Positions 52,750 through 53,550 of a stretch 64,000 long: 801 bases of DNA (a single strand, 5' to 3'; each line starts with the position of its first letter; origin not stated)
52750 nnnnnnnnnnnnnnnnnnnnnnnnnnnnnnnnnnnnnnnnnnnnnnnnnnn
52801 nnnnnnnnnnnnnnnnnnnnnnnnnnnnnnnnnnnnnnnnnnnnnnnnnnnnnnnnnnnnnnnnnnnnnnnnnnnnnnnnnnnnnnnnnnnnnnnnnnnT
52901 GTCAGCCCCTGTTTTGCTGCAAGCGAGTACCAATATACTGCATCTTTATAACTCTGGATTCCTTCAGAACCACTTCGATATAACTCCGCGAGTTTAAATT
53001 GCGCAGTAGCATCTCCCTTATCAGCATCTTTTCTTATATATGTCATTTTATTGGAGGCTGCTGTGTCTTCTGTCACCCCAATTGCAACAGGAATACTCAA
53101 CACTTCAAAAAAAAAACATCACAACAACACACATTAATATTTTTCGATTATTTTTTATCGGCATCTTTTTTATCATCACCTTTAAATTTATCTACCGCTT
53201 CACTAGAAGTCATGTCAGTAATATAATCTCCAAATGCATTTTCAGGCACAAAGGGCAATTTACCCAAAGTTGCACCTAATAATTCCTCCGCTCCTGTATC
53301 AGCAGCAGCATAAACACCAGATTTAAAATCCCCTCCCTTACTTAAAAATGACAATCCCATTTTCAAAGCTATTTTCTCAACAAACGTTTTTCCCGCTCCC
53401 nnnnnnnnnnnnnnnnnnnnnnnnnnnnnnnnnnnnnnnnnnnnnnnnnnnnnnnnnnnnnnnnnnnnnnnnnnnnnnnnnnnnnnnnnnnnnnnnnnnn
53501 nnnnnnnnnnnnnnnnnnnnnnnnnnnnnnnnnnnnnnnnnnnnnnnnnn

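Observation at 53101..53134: T10 homopolymeric tract at the 5' end of the Sel1-repeat gene sets the reading frame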

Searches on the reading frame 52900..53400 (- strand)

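Call 18: search_protein_families(library=pfam, proteins=[L002:6237-7244:+], max_evalue=0.01)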
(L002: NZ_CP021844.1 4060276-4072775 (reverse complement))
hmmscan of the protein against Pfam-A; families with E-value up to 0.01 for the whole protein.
L002:6237-7244:+ (336 aa): 1 family
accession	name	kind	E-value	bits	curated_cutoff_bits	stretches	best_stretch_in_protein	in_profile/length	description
PF08238.18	Sel1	-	1.5e-54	180.9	30.7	6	89-122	2-35/36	Sel1 repeat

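Call 19: search_protein_families(library=ncbifam, proteins=[L002:6237-7244:+], max_evalue=0.01)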
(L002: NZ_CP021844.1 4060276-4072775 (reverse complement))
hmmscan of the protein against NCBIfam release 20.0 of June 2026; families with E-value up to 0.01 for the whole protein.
L002:6237-7244:+ (336 aa): 4 families
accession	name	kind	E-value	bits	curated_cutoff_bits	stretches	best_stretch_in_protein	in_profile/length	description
NF033786.1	phenyl_MerG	equivalog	1.1e-33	117.1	350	3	180-267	89-184/217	phenylmercury resistance protein MerG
NF047621.1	FlgprotMotXVib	equivalog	1.2e-19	70.6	330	3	90-178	74-164/211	flagellar protein MotX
NF038194.1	AlgK_TPR_lipo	equivalog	1e-18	67.2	700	2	192-328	298-431/448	alginate biosynthesis TPR repeat lipoprotein AlgK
NF045484.1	TransRegExoR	equivalog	1.7e-10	40.6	450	1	72-122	59-109/267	exopolysaccharide production regulator ExoR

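Call 20: find_homologous_proteins(query=L002:6237-7244:+, max_evalue=1e-20)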
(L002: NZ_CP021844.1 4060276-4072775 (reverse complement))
Query L002:6237-7244:+ (336 aa): 2183 proteins with E <= 1e-20 among 6134 candidates; the best 120 are listed.
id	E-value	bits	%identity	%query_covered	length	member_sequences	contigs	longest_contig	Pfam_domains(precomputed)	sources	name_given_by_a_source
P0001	1.0e-156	540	100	74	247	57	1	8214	PF08238.19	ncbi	ncbi:tetratricopeptide repeat protein, partial [Escherichia coli]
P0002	5.6e-154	531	81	89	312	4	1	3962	PF08238.19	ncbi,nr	ncbi:TPA: sel1 repeat family protein [Salmonella enterica]|nr:sel1 repeat family protein [Salmonella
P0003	5.0e-111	389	61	91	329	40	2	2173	PF08238.19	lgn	-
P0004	1.9e-82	296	35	76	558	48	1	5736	PF25200.2,PF08238.19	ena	-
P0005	2.1e-80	289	42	74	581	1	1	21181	PF23310.2,PF13432.13,PF08238.19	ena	-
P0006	5.2e-78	281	40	85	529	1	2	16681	PF08238.19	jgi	jgi:TPR repeat protein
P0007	5.9e-78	281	43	70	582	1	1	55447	PF00656.28,PF20604.4,PF08238.19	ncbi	ncbi:MAG: caspase family protein [Candidatus Obscuribacterales bacterium]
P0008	1.6e-73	266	38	88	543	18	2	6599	PF08238.19,PF01471.24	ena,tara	tara:strand:- start:37 stop:1668 length:1632 start_codon:yes stop_codon:yes gene_type:complete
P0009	5.4e-67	245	35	81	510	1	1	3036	PF23310.2,PF08238.19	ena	-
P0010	2.2e-66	243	49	45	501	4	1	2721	PF13365.13,PF13432.13,PF08238.19,PF00089.33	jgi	jgi:TPR repeat protein/V8-like Glu-specific endopeptidase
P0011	4.7e-66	242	41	73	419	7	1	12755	PF13432.13,PF13676.12,PF08238.19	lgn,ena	-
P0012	2.2e-65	239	37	66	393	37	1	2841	PF13432.13,PF08238.19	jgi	jgi:hypothetical protein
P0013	4.3e-65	239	40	78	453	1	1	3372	PF01582.26,PF13676.12,PF08238.19,PF08937.17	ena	-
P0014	6.2e-64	235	32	77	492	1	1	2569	PF08238.19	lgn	-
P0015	1.1e-63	234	33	87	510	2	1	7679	PF23310.2,PF08238.19,PF20308.5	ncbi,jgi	jgi:TPR repeat protein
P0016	1.9e-63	233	38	87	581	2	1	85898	PF13365.13,PF08238.19,PF00089.33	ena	-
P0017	2.1e-63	233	39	79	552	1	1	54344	PF23178.2,PF08238.19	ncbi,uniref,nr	ncbi:hypothetical protein BGZ96_003509 [Linnemannia gamsii]|uniref:HCP-like protein n=1 Tax=Linneman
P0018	5.6e-63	232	45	57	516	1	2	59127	PF24125.2,PF08238.19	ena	-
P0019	1.4e-62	230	38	89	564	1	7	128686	PF23310.2,PF08238.19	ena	-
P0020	2.6e-62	229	31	88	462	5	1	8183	PF08238.19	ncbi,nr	ncbi:MAG: sel1 repeat family protein, partial [Methylococcales bacterium]|nr:sel1 repeat family prot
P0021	5.0e-62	228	33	93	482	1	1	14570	PF23310.2,PF08238.19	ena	-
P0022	1.1e-61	227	37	92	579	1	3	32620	PF11193.14,PF22798.3,PF08238.19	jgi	jgi:hypothetical protein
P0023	1.8e-61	227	43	63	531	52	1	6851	PF13432.13,PF08238.19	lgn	-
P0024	6.3e-61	225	44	74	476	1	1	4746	PF00515.35,PF04212.25,PF13424.13,PF23310.2,PF13432.13,PF08238.19,PF07719.24,PF13174.13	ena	-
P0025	2.2e-60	223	40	88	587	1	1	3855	PF13414.13,PF13176.13,PF13432.13,PF13428.13,PF08238.19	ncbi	-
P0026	5.3e-60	222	38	90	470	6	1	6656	PF08238.19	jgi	-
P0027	9.1e-60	221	43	71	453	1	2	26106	PF13414.13,PF00515.35,PF13424.13,PF13432.13,PF08238.19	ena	-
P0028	2.6e-59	220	33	82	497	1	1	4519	PF08238.19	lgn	-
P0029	4.0e-59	219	42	75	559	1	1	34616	PF08238.19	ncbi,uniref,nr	ncbi:hypothetical protein BG015_006844 [Linnemannia schmuckeri]|uniref:HCP-like protein n=1 Tax=Linn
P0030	4.0e-59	219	31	93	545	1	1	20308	PF23310.2,PF08238.19,PF00072.31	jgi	jgi:TPR repeat protein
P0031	7.8e-59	218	44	68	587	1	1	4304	PF03783.21,PF13432.13,PF08238.19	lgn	-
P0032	1.3e-58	217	35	99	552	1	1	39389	PF13365.13,PF23310.2,PF08238.19,PF00089.33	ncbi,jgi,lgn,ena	jgi:TPR repeat protein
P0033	2.0e-58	217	37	90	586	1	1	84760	PF23310.2,PF08238.19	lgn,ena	-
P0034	4.1e-58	216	38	87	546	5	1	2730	PF08238.19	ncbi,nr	ncbi:MAG TPA: hypothetical protein PLN83_14195, partial [Syntrophorhabdus sp.]|nr:hypothetical prote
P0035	5.4e-58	215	34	96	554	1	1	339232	PF13365.13,PF08238.19,PF00089.33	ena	-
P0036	6.1e-58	215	36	91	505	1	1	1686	PF23310.2,PF08238.19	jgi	jgi:TPR repeat protein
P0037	2.3e-57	213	36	62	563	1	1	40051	PF08238.19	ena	-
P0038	2.4e-57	213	38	85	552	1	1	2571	PF08238.19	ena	-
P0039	2.8e-57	213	39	76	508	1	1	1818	PF23310.2,PF08238.19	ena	-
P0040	8.8e-57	211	35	79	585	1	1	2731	PF17123.12,PF00097.32,PF20023.6,PF13923.13,PF13445.13,PF23310.2,PF01753.25,PF08238.19,PF13639.13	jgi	jgi:TPR repeat protein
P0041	9.7e-57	211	38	74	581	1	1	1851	PF00656.28,PF13432.13,PF08238.19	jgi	jgi:TPR repeat protein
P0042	1.7e-56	210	34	98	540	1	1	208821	PF13365.13,PF20604.4,PF23310.2,PF08238.19,PF00089.33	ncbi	-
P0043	1.8e-56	210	32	73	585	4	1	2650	PF23310.2,PF08238.19,PF13181.13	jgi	jgi:TPR repeat protein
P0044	2.4e-56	210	41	82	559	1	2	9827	PF23310.2,PF08238.19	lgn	-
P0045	2.4e-56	210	39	76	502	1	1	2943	PF08238.19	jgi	jgi:TPR repeat protein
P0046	2.4e-56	210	34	82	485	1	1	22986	PF13431.13,PF13432.13,PF08238.19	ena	-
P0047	2.7e-56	210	34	78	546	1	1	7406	PF13424.13,PF23310.2,PF08238.19,PF07719.24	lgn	-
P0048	4.0e-56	209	37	93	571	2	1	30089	PF13365.13,PF23310.2,PF08238.19,PF00089.33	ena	-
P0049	5.0e-56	209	39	77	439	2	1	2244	PF08238.19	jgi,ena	jgi:TPR repeat protein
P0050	1.4e-55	207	34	85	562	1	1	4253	PF23310.2,PF08238.19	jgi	jgi:TPR repeat protein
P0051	1.4e-55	207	35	77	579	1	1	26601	PF07714.24,PF00069.32,PF08238.19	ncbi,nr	ncbi:hypothetical protein BGW41_005044 [Actinomortierella wolfii]|nr:hypothetical protein BGW41_0050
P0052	2.1e-55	207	34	86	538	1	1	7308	PF23310.2,PF08238.19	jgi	jgi:TPR repeat protein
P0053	3.6e-55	206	42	78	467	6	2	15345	PF20604.4,PF08238.19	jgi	jgi:TPR repeat protein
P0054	8.1e-55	205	35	79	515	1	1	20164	PF13365.13,PF08238.19,PF00089.33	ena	-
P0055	9.6e-55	205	38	79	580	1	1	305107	PF12733.14,PF26572.1,PF23310.2,PF08238.19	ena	-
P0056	1.5e-54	204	32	87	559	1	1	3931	PF08238.19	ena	-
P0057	1.9e-54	204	37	95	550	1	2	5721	PF13365.13,PF23310.2,PF08238.19,PF00089.33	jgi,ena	jgi:TPR repeat protein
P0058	2.0e-54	204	37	84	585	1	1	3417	PF08308.18,PF13432.13,PF13620.13,PF08238.19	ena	-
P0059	2.7e-54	203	37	94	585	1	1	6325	PF08238.19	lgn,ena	-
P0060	4.3e-54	202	34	80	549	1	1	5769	PF08238.19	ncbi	-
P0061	4.6e-54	202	32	85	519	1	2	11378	PF23310.2,PF08238.19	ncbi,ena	-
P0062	5.2e-54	202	42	60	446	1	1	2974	PF14559.13,PF13431.13,PF13371.13,PF13432.13,PF13428.13,PF08238.19,PF14561.13,PF07719.24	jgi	jgi:TPR repeat protein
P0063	5.3e-54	202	40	76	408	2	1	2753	PF22775.4,PF23310.2,PF08238.19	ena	-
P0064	7.1e-54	202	36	56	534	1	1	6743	PF23310.2,PF08238.19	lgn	-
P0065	8.5e-54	201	31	78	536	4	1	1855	PF08238.19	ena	-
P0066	8.9e-54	201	42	79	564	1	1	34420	PF13176.13,PF08238.19,PF07719.24,PF20308.5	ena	-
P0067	1.3e-53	201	36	79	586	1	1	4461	PF03544.20,PF08238.19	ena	-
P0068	1.6e-53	201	39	82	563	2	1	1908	PF12895.14,PF13176.13,PF23310.2,PF13432.13,PF13676.12,PF08238.19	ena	-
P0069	2.0e-53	200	40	79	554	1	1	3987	PF07714.24,PF00069.32,PF08289.17,PF13432.13,PF08238.19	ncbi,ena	-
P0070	3.1e-53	200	41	69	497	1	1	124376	PF23310.2,PF08238.19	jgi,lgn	-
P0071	3.4e-53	199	40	84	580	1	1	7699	PF04212.25,PF13424.13,PF13432.13,PF08238.19,PF13174.13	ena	-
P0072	3.5e-53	199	36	59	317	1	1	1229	PF08238.19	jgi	-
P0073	4.6e-53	199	31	96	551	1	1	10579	PF13365.13,PF13432.13,PF08238.19,PF00089.33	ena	-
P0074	5.1e-53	199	41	70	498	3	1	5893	PF08238.19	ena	-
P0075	5.4e-53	199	39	91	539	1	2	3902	PF13365.13,PF23310.2,PF08238.19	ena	-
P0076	7.1e-53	198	35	86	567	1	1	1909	PF08238.19,PF14538.12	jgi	jgi:hypothetical protein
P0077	9.2e-53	198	37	77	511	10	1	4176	PF07603.18,PF08238.19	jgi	jgi:TPR repeat protein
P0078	1.0e-52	198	33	75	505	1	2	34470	PF08238.19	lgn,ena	-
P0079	1.4e-52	197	32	88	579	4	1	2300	PF08238.19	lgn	-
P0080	1.5e-52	197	33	91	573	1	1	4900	PF23310.2,PF08238.19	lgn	-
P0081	1.9e-52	197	36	81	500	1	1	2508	PF08238.19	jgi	jgi:hypothetical protein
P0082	2.4e-52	197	37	74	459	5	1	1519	PF08238.19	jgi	-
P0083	2.4e-52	197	34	96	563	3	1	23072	PF13365.13,PF08238.19,PF00089.33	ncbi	-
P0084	3.4e-52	196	39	79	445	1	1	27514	PF08238.19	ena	-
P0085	4.6e-52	196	39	87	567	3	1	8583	PF13365.13,PF13432.13,PF08238.19,PF00089.33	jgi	jgi:TPR repeat protein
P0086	5.8e-52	195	39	60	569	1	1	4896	PF00069.32,PF08238.19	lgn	-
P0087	7.0e-52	195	41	59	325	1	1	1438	PF08238.19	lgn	-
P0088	8.2e-52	195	40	74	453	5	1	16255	PF23310.2,PF08238.19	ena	-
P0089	1.0e-51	195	40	76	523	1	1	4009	PF13176.13,PF13676.12,PF08238.19,PF08937.17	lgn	-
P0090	1.2e-51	194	39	47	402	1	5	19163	PF13424.13,PF23310.2,PF13432.13,PF08238.19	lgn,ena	-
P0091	1.2e-51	194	35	84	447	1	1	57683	PF08238.19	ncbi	-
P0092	2.2e-51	194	36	63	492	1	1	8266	PF23310.2,PF08238.19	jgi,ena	jgi:uncharacterized protein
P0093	2.3e-51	193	42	66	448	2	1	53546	PF13424.13,PF13176.13,PF08238.19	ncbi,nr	ncbi:hypothetical protein BGX20_008974 [Mortierella sp. AD010]|nr:hypothetical protein BGX20_008974 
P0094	2.5e-51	193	34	90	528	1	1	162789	PF08238.19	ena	-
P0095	3.6e-51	193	34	75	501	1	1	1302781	PF23310.2,PF13432.13,PF08238.19,PF20308.5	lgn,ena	-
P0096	3.8e-51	193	40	57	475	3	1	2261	PF08238.19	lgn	-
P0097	3.8e-51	193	37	79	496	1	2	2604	PF13432.13,PF08238.19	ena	-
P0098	4.9e-51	192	43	65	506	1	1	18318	PF13432.13,PF13676.12,PF08238.19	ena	-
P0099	5.9e-51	192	35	93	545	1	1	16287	PF13365.13,PF23310.2,PF08238.19,PF00089.33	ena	-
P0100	7.0e-51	192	42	50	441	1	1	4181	PF23310.2,PF08238.19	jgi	jgi:TPR repeat protein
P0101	7.4e-51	192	37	74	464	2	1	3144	PF13365.13,PF23310.2,PF08238.19,PF00089.33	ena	-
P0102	7.6e-51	192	40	81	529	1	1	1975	PF13367.12,PF08238.19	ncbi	-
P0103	8.9e-51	192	39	68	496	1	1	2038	PF08238.19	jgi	-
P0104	9.2e-51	191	38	77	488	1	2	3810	PF08238.19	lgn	-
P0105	1.0e-50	191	32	75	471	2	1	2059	PF08238.19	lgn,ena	-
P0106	1.3e-50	191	35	96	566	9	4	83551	PF13365.13,PF08238.19,PF00089.33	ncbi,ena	-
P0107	1.3e-50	191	36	91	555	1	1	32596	PF08238.19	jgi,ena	-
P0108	1.4e-50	191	31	92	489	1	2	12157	PF13424.13,PF13432.13,PF08238.19,PF13374.13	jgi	jgi:TPR repeat protein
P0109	1.6e-50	191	32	76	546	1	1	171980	PF23310.2,PF08238.19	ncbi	-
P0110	1.8e-50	191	40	64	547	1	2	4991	PF08238.19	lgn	-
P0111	2.1e-50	190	35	86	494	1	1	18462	PF20023.6,PF05159.21,PF23310.2,PF08238.19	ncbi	-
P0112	2.3e-50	190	37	72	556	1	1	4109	PF07714.24,PF00069.32,PF03109.23,PF23310.2,PF08238.19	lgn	-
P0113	3.1e-50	190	37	77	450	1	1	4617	PF08238.19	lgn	-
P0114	3.3e-50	190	36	87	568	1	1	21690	PF13365.13,PF23310.2,PF08238.19,PF00089.33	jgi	jgi:TPR repeat protein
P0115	3.7e-50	190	33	78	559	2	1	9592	PF23310.2,PF08238.19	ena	-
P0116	4.1e-50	189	33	97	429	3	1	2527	PF14559.13,PF13431.13,PF13424.13,PF23310.2,PF08238.19,PF07719.24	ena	-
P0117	5.6e-50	189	39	77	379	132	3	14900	PF08238.19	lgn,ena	-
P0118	6.2e-50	189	40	74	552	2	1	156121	PF08238.19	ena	-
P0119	6.8e-50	189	39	68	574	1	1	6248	PF23310.2,PF08238.19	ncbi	-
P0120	8.7e-50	188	42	62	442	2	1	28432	PF08238.19,PF20308.5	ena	-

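Call 24: find_encoding_contigs(protein=P0002, flank=3000, max_places=4)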
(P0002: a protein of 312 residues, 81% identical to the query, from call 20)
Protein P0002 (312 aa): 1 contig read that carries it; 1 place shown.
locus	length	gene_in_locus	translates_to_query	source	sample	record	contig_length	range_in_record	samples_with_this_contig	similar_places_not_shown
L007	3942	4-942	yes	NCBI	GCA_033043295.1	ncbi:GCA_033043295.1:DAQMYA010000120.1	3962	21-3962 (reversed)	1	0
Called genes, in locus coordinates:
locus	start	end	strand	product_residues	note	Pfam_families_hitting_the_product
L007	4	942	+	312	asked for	PF08238:Sel1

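Call 25: find_encoding_contigs(protein=P0003, flank=3000, max_places=4)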
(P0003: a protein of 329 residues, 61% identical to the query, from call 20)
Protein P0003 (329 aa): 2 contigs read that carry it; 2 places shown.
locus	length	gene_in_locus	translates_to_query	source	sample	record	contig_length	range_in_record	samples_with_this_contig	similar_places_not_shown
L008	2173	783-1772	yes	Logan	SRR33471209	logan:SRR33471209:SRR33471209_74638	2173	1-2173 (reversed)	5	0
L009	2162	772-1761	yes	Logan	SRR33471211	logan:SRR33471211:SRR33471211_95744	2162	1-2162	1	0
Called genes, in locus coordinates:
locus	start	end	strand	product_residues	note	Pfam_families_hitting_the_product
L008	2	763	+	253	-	?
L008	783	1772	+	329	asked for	PF08238:Sel1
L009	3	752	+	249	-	?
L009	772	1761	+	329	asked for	PF08238:Sel1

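Call 26: find_encoding_contigs(protein=P0001, flank=3000, max_places=4)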
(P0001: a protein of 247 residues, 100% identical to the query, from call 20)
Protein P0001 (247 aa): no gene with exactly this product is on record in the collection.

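Call 30: list_cluster_members(proteins=[P0001])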
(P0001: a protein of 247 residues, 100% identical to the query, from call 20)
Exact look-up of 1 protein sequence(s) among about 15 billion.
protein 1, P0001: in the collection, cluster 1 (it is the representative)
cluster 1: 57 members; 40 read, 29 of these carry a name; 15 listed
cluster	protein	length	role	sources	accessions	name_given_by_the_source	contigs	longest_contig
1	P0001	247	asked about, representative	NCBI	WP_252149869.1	tetratricopeptide repeat protein, partial [Escherichia coli]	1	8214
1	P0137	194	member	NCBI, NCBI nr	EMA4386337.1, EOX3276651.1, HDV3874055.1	sel1 repeat family protein, partial [Escherichia coli] | sel1 repeat family protein [Escherichia coli]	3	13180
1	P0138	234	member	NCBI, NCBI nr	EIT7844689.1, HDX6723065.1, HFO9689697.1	sel1 repeat family protein, partial [Escherichia coli] | sel1 repeat family protein [Escherichia coli]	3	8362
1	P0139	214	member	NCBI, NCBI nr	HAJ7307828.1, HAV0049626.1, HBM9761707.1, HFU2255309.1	TPA: sel1 repeat family protein, partial [Escherichia coli] | sel1 repeat family protein [Escherichia coli]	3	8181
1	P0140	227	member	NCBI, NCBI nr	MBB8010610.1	sel1 repeat family protein [Escherichia coli]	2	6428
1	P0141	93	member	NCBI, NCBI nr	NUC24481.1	sel1 repeat family protein, partial [Escherichia coli] | sel1 repeat family protein [Escherichia coli]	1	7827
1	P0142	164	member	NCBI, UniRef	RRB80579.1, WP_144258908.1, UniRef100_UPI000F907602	tetratricopeptide repeat protein, partial [Escherichia coli] | tetratricopeptide repeat protein n=1 Tax=Escherichia coli TaxID=562 RepID=UPI000F907602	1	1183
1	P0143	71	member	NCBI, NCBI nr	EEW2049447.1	sel1 repeat family protein, partial [Escherichia coli] | sel1 repeat family protein [Escherichia coli]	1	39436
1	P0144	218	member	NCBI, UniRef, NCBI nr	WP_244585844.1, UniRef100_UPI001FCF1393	tetratricopeptide repeat protein [Escherichia coli] | tetratricopeptide repeat protein n=1 Tax=Escherichia coli TaxID=562 RepID=UPI001FCF1393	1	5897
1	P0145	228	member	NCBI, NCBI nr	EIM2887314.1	sel1 repeat family protein, partial [Escherichia coli] | sel1 repeat family protein [Escherichia coli]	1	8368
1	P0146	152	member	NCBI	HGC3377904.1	TPA: tetratricopeptide repeat protein [Escherichia coli]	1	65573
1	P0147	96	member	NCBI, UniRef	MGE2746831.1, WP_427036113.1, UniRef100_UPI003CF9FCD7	tetratricopeptide repeat protein [Escherichia coli] | tetratricopeptide repeat protein n=1 Tax=Escherichia coli TaxID=562 RepID=UPI003CF9FCD7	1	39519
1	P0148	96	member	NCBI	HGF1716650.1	TPA: tetratricopeptide repeat protein, partial [Escherichia coli]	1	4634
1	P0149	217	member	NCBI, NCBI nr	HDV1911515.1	TPA: sel1 repeat family protein, partial [Escherichia coli] | sel1 repeat family protein [Escherichia coli]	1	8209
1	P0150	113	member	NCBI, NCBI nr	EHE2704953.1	sel1 repeat family protein, partial [Escherichia coli] | sel1 repeat family protein [Escherichia coli]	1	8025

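Call 66: search_solved_structures(query=L002:6237-7244:+, max_evalue=0.00001)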
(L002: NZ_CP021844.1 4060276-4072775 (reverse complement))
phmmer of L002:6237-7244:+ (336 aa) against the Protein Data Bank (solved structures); distinct sequences matched with E-value up to 0.00001: 30.
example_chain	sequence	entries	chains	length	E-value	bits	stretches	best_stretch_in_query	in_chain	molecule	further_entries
4bwr_A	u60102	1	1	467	8.3e-78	265.5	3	42-243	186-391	PROTEIN CORRESPONDING TO LOCUS C5321 FROM CFT073 E.COLI STRAIN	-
6ok3_A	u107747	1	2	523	3e-72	247.2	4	67-324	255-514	Sel1 repeat protein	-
8sxq_A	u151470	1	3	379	5.2e-51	177.4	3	45-195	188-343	SEL-1 repeat protein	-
6deh_A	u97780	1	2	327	1.2e-42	150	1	44-335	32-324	TPR repeat protein, protein-protein interaction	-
6onw_A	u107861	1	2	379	1.7e-39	139.6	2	74-228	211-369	Sel1 repeat protein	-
8ket_C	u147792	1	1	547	6e-39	137.8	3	70-167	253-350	Protein sel-1 homolog 1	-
9uav_C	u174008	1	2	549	6.4e-39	137.7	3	70-169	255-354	Protein sel-1 homolog 1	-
9og0_C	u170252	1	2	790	3.2e-38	135.4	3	70-167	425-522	Protein sel-1 homolog 1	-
8kes_D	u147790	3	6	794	7.4e-38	134.2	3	70-169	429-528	Protein sel-1 homolog 1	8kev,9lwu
6ork_A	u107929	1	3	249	1.2e-30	110.5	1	42-251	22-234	Sel1 repeat protein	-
6ur7_A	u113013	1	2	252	7.1e-28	101.4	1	40-254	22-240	Sel1 repeat family protein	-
5b26_A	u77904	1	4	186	2.3e-24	89.9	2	70-170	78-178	Protein sel-1 homolog 1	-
8d9x_A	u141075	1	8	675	2e-23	86.8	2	65-239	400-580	Maltodextrin-binding protein,DAP3-binding cell death enhancer 1 short form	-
6orc_A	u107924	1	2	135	1.4e-21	80.8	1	43-163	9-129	Sel1 repeat protein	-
1ouv_A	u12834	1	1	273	2.9e-17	66.6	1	40-172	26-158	conserved hypothetical secreted protein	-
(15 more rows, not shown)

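Call 75: find_encoding_contigs(protein=P0121, flank=200, max_places=1)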
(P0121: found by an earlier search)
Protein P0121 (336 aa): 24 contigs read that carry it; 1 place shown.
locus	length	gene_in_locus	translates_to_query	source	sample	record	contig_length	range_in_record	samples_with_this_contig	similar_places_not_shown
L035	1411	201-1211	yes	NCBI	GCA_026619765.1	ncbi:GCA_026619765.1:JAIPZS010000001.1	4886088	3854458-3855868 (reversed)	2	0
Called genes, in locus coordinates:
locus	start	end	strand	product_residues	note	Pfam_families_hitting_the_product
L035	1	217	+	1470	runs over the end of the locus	PF20148:DUF6531, PF05593:RHS_repeat, PF25023:TEN_YD-shell (weak), PF05593:RHS_repeat, PF25023:TEN_YD-shell, PF05593:RHS_repeat (weak), PF03527:RHS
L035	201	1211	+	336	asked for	PF08238:Sel1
